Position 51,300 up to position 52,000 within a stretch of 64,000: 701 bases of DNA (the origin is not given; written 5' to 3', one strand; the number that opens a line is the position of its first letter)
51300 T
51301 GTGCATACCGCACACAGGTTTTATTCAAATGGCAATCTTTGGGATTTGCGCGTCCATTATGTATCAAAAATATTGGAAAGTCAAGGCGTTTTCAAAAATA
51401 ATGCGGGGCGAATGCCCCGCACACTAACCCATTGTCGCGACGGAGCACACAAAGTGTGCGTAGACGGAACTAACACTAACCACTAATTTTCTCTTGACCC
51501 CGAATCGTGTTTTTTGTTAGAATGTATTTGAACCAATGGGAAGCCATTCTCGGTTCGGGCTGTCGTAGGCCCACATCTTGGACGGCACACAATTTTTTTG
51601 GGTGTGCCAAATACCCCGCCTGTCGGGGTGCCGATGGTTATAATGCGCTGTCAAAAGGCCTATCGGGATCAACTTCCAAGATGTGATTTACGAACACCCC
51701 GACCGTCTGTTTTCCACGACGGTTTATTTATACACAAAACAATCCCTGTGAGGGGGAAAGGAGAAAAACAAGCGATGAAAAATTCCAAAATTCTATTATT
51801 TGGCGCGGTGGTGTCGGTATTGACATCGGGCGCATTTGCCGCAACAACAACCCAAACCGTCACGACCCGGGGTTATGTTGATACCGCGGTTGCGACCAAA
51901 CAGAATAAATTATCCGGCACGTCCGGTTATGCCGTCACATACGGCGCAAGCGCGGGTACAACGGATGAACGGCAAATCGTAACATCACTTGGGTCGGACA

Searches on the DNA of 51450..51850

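Call 6: search_rna_families(source=window, start=51450, end=51850, threshold=evalue, max_evalue=10, show_alignments=3)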
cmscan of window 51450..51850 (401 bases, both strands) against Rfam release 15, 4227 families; matches with E-value up to 10: 1.
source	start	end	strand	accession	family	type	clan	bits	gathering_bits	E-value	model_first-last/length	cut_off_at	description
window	51730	51759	-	RF01334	CRISPR-DR21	Gene; CRISPR;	-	15.7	48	7.1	1-37/37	no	CRISPR RNA direct repeat element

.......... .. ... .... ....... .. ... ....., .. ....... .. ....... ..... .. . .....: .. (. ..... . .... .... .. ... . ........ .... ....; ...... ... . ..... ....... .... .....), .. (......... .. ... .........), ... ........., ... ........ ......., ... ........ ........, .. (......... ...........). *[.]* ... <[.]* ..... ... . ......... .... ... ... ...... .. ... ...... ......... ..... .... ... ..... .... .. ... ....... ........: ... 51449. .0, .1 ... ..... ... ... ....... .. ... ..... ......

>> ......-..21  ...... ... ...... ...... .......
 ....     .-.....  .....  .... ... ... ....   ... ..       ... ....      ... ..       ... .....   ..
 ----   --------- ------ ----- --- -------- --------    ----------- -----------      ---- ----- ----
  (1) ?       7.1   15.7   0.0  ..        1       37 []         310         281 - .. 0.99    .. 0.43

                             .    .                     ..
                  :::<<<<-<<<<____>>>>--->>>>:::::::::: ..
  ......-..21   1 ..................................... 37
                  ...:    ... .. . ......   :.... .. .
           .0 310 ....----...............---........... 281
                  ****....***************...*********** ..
